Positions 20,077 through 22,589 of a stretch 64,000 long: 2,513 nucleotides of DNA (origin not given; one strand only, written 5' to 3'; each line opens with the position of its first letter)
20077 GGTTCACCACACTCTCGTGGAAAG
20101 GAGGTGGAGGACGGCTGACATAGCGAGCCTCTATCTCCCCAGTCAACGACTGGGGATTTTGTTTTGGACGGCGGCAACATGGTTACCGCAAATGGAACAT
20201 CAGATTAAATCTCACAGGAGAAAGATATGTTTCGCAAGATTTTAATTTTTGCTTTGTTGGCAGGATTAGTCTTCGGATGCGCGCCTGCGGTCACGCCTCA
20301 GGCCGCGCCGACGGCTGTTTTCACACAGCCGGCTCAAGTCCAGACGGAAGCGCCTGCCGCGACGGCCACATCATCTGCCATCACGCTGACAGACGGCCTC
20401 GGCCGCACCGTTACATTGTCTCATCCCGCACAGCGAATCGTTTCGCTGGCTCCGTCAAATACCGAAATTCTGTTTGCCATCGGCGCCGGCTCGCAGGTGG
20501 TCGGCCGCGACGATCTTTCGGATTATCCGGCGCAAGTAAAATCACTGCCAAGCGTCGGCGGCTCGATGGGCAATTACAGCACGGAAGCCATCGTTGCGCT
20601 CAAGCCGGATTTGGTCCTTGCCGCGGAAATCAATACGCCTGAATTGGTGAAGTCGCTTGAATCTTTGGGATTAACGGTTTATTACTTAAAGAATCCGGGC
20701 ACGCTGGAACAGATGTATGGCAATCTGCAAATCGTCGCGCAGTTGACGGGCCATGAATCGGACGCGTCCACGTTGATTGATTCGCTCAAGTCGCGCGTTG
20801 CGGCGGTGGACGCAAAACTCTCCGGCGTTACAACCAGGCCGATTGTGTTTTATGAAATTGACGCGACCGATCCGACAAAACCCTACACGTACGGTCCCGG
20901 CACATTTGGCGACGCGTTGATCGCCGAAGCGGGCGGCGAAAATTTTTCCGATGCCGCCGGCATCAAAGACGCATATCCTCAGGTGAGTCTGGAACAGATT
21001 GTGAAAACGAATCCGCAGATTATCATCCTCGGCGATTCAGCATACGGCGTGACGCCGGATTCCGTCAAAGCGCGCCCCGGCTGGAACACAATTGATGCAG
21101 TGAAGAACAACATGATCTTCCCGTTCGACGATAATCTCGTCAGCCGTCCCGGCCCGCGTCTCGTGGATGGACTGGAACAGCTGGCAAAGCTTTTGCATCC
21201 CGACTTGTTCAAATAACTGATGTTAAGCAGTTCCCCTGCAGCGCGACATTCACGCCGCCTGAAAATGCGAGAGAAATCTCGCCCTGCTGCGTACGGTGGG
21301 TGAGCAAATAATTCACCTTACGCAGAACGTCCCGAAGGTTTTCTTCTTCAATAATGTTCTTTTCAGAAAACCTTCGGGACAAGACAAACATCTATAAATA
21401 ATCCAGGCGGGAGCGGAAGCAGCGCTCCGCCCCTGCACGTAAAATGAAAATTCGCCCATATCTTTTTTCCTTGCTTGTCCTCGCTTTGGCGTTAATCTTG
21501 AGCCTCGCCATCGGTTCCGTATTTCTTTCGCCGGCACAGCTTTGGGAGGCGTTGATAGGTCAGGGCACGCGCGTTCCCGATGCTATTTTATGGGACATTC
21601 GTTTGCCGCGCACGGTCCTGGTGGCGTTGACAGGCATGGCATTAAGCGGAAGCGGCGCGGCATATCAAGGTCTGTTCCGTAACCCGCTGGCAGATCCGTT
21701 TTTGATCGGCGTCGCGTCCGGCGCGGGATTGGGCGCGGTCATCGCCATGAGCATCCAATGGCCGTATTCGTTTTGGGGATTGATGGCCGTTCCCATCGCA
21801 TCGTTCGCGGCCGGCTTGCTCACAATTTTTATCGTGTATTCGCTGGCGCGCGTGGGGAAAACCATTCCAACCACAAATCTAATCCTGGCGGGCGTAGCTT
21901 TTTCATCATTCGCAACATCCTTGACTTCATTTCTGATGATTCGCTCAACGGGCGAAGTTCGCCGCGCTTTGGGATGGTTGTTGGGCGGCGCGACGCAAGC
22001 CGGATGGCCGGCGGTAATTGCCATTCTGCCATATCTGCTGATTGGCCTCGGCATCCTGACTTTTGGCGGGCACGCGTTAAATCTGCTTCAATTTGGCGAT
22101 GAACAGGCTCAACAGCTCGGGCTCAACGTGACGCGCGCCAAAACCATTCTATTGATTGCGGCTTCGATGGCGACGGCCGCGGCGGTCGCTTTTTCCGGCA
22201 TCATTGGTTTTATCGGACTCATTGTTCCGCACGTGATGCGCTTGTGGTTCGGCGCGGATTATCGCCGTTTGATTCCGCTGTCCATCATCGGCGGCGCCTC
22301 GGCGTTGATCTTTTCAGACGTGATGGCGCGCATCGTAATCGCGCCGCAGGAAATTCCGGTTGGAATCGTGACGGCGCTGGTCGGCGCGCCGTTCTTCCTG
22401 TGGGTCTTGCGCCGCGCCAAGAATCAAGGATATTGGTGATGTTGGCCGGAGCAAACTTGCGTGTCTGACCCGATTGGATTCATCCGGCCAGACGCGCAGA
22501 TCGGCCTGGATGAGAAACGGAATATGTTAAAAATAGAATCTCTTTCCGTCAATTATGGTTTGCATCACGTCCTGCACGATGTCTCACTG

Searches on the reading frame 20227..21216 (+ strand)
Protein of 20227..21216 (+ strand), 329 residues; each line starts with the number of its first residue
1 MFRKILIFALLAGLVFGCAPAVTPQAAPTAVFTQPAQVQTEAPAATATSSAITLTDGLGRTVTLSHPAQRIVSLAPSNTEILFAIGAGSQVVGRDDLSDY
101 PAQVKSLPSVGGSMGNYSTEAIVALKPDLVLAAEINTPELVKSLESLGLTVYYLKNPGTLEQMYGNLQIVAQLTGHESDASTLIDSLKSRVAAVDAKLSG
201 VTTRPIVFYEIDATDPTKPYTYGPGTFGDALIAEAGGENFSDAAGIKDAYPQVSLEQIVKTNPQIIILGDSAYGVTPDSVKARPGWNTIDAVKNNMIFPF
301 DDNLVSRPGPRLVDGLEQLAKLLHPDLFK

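Call 67: search_protein_families(library=ncbifam, proteins=[window:20227-21216:+], max_evalue=0.00001)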
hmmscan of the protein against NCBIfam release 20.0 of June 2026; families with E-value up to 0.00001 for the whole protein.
window:20227-21216:+ (329 aa): 9 families
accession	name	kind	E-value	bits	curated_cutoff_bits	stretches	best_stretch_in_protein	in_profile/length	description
TIGR04281.1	peripla_PGF_1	equivalog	8.6e-53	179.6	325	1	52-328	5-269/330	PGF-CTERM-anchored ABC transporter substrate-binding protein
NF002894.0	PRK03379.1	equivalog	9.9e-29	100.3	234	1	65-323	20-262/266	vitamin B12 ABC transporter substrate-binding protein BtuF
TIGR03868.1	F420-O_ABCperi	hypoth_equivalog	9.1e-18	64.5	392.4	1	56-321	5-282/287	putative F420-0 ABC transporter substrate-binding protein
TIGR03659.1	IsdE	equivalog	2.7e-16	59.6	298.65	1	67-321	37-289/292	heme ABC transporter substrate-binding protein IsdE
NF008501.1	PRK11411.1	subfamily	3e-15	55.9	320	1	44-308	16-277/303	Fe(3+) dicitrate ABC transporter substrate-binding protein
NF038402.1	TroA_like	subfamily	3e-12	46.6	30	1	70-279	1-196/219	helical backbone metal receptor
NF010649.0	PRK14048.1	equivalog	1.7e-07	30.7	374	1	103-274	97-274/374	ferrichrome/ferrioxamine B periplasmic transporter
NF052484.1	sider_BP_EitA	equivalog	1.4e-06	27.6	640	0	162-320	156-319/328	siderophore ABC transporter substrate-binding protein EitA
NF008200.0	PRK10957.1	equivalog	5.4e-06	25.6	205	0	115-199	114-198/330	Fe2+-enterobactin ABC transporter substrate-binding protein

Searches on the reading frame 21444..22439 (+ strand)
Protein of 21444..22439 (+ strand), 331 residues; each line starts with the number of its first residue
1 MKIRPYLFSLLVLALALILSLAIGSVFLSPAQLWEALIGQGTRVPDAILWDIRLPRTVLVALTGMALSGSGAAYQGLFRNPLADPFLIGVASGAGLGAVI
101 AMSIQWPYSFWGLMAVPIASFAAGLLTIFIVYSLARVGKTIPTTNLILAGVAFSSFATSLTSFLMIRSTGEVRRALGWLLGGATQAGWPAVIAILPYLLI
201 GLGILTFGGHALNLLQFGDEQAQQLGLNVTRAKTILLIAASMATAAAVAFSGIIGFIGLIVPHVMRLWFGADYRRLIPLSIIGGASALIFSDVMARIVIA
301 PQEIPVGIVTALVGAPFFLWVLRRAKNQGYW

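Call 67: search_protein_families(library=ncbifam, proteins=[window:21444-22439:+], max_evalue=0.00001)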
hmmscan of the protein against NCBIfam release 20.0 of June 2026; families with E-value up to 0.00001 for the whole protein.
window:21444-22439:+ (331 aa): 16 families
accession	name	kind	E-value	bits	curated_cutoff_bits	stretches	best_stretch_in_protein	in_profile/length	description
NF007081.0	PRK09535.1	equivalog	5.5e-81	272.7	461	1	46-325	88-361/366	vitamin B12 ABC transporter permease BtuC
TIGR03869.1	F420-0_ABCperm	hypoth_equivalog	3.4e-70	236.9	437.35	1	38-327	34-323/325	putative F420-0 ABC transporter permease subunit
NF003001.0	PRK03784.1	equivalog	4e-69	233.3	334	1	10-327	23-330/332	vitamin B12 ABC transporter permease BtuC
NF007871.0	PRK10577.2-2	equivalog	1.9e-68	231.6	899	1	11-326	366-677/679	Fe(3+)-hydroxamate ABC transporter permease FhuB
NF008407.0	PRK11228.1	equivalog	8.2e-61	205.7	396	1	9-325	10-329/330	iron-dicitrate ABC transporter permease FecC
NF007299.0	PRK09777.1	equivalog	1.2e-60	205.5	406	1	1-326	1-318/318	Fe(3+) dicitrate ABC transporter permease subunit FecD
NF007867.0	PRK10577.1-3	subfamily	2.4e-60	204.7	849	1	11-327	395-707/710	Fe(3+)-hydroxamate ABC transporter permease FhuB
NF007872.0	PRK10577.2-3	equivalog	8e-52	176.5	727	1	17-326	26-332/676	Fe(3+)-hydroxamate ABC transporter permease FhuB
NF007873.0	PRK10577.2-4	equivalog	8.9e-52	176.7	1012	1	8-323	330-641/646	Fe(3+)-hydroxamate ABC transporter permease FhuB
NF007866.0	PRK10577.1-2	equivalog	2.3e-50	171.7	554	1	10-326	356-664/666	Fe(3+)-hydroxamate ABC transporter permease FhuB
NF007869.0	PRK10577.1-6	equivalog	2.4e-48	165.1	954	1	12-322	387-691/703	Fe(3+)-hydroxamate ABC transporter permease FhuB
NF007870.0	PRK10577.2-1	equivalog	1.5e-46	159.4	1355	1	14-325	366-673/678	Fe(3+)-hydroxamate ABC transporter permease FhuB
NF007760.0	PRK10441.1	equivalog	1.9e-46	158.7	428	1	9-328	16-332/335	Fe(3+)-siderophore ABC transporter permease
NF007759.0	PRK10440.1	equivalog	4.5e-41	141.2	422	1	14-324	20-325/330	iron-enterobactin ABC transporter permease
NF007868.0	PRK10577.1-5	equivalog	2.7e-36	125.3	943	1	6-327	10-333/666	Fe(3+)-hydroxamate ABC transporter permease FhuB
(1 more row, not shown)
